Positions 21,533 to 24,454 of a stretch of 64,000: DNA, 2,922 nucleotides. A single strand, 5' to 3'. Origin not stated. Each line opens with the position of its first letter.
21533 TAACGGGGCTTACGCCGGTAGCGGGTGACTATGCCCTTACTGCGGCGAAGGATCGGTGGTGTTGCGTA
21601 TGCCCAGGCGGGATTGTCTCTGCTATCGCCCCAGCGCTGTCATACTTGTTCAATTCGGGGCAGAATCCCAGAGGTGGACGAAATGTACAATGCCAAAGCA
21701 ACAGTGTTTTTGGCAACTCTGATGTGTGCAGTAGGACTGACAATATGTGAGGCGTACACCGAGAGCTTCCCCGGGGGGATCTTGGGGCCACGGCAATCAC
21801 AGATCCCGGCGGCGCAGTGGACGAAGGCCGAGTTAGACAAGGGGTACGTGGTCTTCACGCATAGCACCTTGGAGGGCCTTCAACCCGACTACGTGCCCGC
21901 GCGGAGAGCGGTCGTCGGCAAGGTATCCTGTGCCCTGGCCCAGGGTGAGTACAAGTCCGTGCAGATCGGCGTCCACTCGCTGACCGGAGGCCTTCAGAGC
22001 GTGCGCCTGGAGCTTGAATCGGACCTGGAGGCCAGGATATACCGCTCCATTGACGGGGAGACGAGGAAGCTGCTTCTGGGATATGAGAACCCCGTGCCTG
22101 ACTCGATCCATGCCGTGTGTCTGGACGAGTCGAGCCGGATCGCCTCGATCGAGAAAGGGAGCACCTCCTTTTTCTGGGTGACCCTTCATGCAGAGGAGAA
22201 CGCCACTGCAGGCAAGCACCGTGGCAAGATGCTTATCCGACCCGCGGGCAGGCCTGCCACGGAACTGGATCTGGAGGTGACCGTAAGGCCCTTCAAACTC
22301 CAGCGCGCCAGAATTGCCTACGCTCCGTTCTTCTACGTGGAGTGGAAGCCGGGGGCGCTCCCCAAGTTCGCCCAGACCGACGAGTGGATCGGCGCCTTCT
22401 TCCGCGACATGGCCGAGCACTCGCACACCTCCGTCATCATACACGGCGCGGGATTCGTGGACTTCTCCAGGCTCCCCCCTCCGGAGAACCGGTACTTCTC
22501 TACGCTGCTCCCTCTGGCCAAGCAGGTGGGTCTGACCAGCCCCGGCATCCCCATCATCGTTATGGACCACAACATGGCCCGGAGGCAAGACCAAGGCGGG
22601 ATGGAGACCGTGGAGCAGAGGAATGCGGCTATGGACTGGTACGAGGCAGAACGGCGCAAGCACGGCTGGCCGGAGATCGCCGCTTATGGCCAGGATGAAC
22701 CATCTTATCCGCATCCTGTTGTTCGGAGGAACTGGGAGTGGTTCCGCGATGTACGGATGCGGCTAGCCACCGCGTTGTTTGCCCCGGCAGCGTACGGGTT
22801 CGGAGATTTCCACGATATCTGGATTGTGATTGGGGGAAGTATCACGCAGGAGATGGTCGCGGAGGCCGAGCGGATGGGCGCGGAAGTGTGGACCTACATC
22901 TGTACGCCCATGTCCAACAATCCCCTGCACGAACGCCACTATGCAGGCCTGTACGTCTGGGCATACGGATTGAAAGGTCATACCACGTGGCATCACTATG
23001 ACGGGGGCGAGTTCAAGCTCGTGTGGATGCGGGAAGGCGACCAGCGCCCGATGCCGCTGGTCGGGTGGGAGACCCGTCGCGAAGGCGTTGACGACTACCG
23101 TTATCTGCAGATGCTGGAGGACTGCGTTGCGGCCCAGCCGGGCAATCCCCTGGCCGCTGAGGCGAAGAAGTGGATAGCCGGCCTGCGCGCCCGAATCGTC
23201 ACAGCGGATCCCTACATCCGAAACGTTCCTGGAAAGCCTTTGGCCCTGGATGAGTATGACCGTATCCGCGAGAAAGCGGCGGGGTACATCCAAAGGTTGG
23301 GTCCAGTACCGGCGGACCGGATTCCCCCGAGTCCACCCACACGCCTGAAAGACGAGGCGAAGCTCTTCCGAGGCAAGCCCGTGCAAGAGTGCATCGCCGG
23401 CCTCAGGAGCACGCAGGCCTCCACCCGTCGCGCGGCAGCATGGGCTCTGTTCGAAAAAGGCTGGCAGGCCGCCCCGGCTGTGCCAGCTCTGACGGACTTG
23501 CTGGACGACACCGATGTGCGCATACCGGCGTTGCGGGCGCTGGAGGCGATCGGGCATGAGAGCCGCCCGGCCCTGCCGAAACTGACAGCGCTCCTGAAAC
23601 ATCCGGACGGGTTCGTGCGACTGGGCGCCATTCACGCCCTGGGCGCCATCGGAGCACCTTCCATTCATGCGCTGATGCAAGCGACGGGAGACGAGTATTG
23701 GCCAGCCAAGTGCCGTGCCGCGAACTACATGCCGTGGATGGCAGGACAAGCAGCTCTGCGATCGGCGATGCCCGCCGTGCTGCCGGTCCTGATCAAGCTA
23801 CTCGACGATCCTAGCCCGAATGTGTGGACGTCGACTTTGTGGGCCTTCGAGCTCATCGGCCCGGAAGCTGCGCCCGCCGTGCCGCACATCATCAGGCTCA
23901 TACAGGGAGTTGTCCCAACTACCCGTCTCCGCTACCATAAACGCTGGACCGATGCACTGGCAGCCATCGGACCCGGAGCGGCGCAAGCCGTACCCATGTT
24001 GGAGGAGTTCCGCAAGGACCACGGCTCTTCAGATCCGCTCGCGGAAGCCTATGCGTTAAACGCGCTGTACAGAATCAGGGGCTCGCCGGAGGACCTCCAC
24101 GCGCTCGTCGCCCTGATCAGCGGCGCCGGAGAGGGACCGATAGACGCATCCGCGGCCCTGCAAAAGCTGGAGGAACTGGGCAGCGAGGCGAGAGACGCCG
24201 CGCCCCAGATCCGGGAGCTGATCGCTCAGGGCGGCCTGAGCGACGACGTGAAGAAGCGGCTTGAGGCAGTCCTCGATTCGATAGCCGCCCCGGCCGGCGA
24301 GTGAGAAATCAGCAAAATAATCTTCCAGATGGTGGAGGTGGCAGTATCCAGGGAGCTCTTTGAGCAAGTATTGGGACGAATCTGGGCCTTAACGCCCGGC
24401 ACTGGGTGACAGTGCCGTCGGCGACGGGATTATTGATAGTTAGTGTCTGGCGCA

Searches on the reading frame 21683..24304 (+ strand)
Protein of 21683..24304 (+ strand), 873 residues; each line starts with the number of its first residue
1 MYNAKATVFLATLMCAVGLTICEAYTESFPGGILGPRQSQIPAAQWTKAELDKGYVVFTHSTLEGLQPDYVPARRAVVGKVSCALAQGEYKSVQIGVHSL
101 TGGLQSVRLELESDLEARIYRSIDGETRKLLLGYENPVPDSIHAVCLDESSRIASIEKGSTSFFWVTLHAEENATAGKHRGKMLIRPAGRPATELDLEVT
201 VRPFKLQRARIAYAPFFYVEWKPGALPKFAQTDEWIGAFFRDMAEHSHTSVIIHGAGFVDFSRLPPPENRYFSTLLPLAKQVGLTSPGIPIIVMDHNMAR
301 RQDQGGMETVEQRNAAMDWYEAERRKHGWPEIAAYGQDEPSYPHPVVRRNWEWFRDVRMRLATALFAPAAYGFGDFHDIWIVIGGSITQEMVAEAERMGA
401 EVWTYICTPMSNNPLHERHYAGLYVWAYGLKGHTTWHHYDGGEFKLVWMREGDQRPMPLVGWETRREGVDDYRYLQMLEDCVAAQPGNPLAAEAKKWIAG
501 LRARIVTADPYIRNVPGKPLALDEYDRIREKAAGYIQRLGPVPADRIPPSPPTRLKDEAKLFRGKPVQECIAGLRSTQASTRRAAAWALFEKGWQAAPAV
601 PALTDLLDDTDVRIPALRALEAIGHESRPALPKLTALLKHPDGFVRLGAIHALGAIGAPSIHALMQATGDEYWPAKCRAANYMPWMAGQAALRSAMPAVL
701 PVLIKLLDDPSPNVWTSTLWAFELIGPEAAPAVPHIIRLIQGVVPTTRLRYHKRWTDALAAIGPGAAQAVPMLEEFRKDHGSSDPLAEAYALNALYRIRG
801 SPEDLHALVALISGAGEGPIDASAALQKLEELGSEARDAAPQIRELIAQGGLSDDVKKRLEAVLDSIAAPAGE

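Call 12: search_protein_families(library=pfam, proteins=[window:21683-24304:+])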
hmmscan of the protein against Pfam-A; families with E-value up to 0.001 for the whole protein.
window:21683-24304:+ (873 aa): 4 families
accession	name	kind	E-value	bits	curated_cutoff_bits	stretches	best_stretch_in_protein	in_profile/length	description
PF13646.12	HEAT_2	-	3.6e-17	62.9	27.7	1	600-672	1-76/88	HEAT repeats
PF02985.28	HEAT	-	9.2e-11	41.4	23.5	0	631-657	2-28/31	HEAT repeat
PF13513.12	HEAT_EZ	-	1.1e-08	35.8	27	0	689-724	19-54/55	HEAT-like repeat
PF03130.22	HEAT_PBS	-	7.3e-05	23.4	20.9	0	582-609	2-27/27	PBS lyase HEAT-like repeat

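Call 35: find_homologous_proteins(query=window:21683-24304:+, max_evalue=1e-20)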
Query window:21683-24304:+ (873 aa): 134 proteins with E <= 1e-20 among 8000 candidates; the best 120 are listed.
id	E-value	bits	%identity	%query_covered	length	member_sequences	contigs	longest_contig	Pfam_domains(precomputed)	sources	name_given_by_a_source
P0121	0.0e+0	1847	92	100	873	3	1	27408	PF02985.29,PF13646.13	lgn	-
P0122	0.0e+0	1780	90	99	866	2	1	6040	PF02985.29,PF13513.13,PF13646.13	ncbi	-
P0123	0.0e+0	1238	67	95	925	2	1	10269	PF02985.29,PF13646.13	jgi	-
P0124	0.0e+0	1234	68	97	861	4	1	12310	PF02985.29,PF03130.23,PF13646.13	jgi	-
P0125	0.0e+0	1124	65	94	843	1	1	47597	PF02985.29,PF13646.13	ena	-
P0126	0.0e+0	1106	61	97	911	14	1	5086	PF02985.29,PF13646.13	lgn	-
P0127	0.0e+0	1063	62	94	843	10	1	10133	PF02985.29,PF13646.13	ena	-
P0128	4.5e-291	986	57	96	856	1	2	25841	PF02985.29,PF13646.13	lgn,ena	-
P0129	7.3e-290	982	68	73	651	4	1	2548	PF19543.6,PF02985.29,PF13513.13,PF13646.13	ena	-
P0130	3.0e-280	950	57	94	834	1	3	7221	PF02985.29,PF13646.13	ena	-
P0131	2.5e-270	918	65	70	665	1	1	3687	PF13646.13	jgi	-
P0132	3.5e-268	910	56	89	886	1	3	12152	PF02985.29,PF13646.13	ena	-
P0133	8.0e-266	903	66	70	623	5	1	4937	PF13320.13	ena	-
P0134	5.1e-262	890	54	92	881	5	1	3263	PF13646.13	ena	-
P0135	7.7e-260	883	53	95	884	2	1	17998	PF13646.13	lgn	-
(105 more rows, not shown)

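Call 36: find_encoding_contigs(protein=P0121, flank=10000, max_places=4)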
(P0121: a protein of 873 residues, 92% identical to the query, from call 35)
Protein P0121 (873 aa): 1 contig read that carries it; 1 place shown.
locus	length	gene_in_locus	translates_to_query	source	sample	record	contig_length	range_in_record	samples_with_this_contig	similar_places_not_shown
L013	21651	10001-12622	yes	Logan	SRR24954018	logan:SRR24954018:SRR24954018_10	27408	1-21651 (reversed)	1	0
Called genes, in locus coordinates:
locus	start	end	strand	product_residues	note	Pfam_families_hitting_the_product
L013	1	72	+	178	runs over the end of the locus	PF00430:ATP-synt_B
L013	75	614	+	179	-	PF00213:OSCP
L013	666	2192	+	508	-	PF02874:ATP-synt_ab_N, PF00006:ATP-synt_ab, PF00306:ATP-synt_ab_C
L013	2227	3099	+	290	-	PF00231:ATP-synt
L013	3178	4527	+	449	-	PF02874:ATP-synt_ab_N, PF00006:ATP-synt_ab, PF22919:ATP-synt_VA_C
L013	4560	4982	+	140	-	PF02823:ATP-synt_DE_N, PF00401:ATP-synt_DE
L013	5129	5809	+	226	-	PF01569:PAP2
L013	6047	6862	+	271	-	PF01791:DeoC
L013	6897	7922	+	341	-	PF08240:ADH_N, PF16912:Glu_dehyd_C (weak), PF00107:ADH_zinc_N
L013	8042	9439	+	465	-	PF14315:DUF4380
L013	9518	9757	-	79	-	-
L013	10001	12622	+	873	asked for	PF02985:HEAT (faint), PF13646:HEAT_2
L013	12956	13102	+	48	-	-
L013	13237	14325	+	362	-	PF01408:GFO_IDH_MocA, PF22725:GFO_IDH_MocA_C3, PF02894:GFO_IDH_MocA_C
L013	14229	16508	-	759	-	PF07944:Beta-AFase-like_GH127_cat, PF20736:Glyco_hydro127M, PF20737:Glyco_hydro127C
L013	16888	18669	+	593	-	PF13320:GH123_cat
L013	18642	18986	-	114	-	-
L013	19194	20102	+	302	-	PF02585:PIG-L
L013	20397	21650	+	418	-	?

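Call 37: find_encoding_contigs(protein=P0122, flank=10000, max_places=4)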
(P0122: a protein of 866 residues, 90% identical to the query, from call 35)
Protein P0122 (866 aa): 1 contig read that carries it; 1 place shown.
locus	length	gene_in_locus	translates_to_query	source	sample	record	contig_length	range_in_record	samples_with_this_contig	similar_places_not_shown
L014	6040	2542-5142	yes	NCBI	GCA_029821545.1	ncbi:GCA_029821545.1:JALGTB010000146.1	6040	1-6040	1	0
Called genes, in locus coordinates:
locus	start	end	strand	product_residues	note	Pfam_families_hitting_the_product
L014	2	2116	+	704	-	?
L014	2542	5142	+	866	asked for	PF02985:HEAT (faint), PF13513:HEAT_EZ (faint), PF13646:HEAT_2 (weak)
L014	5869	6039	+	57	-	?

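Call 41: find_encoding_contigs(protein=P0124, flank=10000, max_places=4)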
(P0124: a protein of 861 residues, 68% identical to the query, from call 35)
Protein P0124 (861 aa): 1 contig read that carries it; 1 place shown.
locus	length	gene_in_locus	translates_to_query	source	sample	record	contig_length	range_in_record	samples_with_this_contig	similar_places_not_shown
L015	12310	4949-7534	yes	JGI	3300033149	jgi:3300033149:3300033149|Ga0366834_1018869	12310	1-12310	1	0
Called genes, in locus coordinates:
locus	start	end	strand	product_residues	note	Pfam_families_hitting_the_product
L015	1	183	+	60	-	?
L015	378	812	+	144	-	PF00072:Response_reg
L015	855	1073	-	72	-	-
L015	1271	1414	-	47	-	-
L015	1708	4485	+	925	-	PF02985:HEAT (faint), PF13646:HEAT_2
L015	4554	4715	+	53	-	-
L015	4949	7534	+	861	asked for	PF02985:HEAT (faint), PF13646:HEAT_2 (weak), PF03130:HEAT_PBS (faint), PF13646:HEAT_2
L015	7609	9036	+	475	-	PF02638:GHL10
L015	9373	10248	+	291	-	PF00892:EamA (faint)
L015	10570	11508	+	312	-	PF00149:Metallophos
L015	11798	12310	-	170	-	?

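Call 42: find_encoding_contigs(protein=P0125, flank=10000, max_places=4)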
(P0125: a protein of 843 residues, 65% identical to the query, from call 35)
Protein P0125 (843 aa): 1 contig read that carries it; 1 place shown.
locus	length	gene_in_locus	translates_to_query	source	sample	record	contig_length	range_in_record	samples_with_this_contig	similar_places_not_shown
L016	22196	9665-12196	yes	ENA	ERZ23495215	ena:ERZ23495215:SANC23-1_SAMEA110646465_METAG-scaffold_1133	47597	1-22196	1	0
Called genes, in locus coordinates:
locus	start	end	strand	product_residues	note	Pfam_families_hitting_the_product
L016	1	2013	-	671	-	?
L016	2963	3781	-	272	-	-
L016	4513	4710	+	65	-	-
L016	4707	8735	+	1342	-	PF00034:Cytochrom_C (faint), PF13442:Cytochrome_CBB3, PF06439:3keto-disac_hyd, PF20601:DUF6797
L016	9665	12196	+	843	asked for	PF02985:HEAT (faint), PF13646:HEAT_2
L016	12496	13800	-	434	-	PF07394:DUF1501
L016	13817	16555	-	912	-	PF07583:PSCyt2, PF07587:PSD1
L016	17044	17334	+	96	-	PF00550:PP-binding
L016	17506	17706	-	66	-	-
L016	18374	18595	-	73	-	-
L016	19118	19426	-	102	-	-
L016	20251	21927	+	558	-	-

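Call 43: find_encoding_contigs(protein=P0123, flank=10000, max_places=4)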
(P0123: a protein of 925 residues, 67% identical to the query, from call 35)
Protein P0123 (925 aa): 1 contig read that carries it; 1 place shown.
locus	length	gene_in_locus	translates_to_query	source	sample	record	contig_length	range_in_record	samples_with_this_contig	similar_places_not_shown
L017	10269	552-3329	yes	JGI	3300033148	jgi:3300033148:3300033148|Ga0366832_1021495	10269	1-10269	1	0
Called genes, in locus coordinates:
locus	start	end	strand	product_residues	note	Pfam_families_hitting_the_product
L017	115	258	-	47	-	-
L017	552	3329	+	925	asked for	PF02985:HEAT (faint), PF13646:HEAT_2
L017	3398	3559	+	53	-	-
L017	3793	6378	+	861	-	PF02985:HEAT (faint), PF13646:HEAT_2 (weak), PF03130:HEAT_PBS (faint), PF13646:HEAT_2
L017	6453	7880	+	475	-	PF02638:GHL10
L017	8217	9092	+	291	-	PF00892:EamA (faint)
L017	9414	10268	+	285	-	?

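Call 54: search_protein_families(library=pfam, proteins=[L013:20397-21650:+, L013:13237-14325:+], max_evalue=0.01)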
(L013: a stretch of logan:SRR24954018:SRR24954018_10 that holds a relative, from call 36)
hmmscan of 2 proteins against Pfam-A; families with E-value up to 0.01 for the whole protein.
L013:20397-21650:+ (418 aa): 0 families

L013:13237-14325:+ (362 aa): 4 families
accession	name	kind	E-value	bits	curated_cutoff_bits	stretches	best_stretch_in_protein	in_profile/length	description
PF01408.29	GFO_IDH_MocA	-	3.9e-25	89.3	24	1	5-134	2-119/120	Oxidoreductase family, NAD-binding Rossmann fold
PF22725.1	GFO_IDH_MocA_C3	-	4.9e-11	43.1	27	1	151-256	9-122/124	GFO/IDH/MocA C-terminal domain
PF02894.22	GFO_IDH_MocA_C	-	3.1e-08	34.1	22.9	1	177-344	37-218/218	Oxidoreductase family, C-terminal alpha/beta domain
PF03447.22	NAD_binding_3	-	0.00097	20.3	24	1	10-133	1-115/116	Homoserine dehydrogenase, NAD binding domain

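Call 68: list_cluster_members(proteins=[P0122, P0121, P0001, P0241])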
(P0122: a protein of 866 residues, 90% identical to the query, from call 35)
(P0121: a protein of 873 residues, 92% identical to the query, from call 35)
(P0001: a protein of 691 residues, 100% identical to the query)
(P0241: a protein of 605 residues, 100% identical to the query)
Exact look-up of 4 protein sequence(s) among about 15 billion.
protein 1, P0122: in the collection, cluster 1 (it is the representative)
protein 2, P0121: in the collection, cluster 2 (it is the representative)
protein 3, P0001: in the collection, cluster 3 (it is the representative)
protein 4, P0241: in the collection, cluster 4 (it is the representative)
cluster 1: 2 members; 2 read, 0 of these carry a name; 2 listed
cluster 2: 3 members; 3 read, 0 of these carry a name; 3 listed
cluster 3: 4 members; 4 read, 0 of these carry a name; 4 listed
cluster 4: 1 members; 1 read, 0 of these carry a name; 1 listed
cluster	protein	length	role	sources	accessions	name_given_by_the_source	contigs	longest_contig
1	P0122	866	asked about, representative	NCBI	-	-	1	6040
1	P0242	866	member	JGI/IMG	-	-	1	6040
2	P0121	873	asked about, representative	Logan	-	-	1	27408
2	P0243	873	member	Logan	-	-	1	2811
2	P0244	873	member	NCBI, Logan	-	-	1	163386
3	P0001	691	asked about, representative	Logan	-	-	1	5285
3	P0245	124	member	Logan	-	-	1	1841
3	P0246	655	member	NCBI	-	-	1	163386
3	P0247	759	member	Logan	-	-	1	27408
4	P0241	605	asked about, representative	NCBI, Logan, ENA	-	-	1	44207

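Call 70: find_encoding_contigs(protein=P0243, flank=10000, max_places=4)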
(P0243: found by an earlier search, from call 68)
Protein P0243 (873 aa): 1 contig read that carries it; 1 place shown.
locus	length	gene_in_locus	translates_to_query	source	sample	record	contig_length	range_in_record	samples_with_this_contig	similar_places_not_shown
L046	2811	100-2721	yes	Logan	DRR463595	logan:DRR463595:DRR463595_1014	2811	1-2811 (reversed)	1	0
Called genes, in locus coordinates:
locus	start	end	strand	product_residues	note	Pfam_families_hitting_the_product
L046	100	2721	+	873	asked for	PF02985:HEAT (faint), PF13513:HEAT_EZ (faint), PF13646:HEAT_2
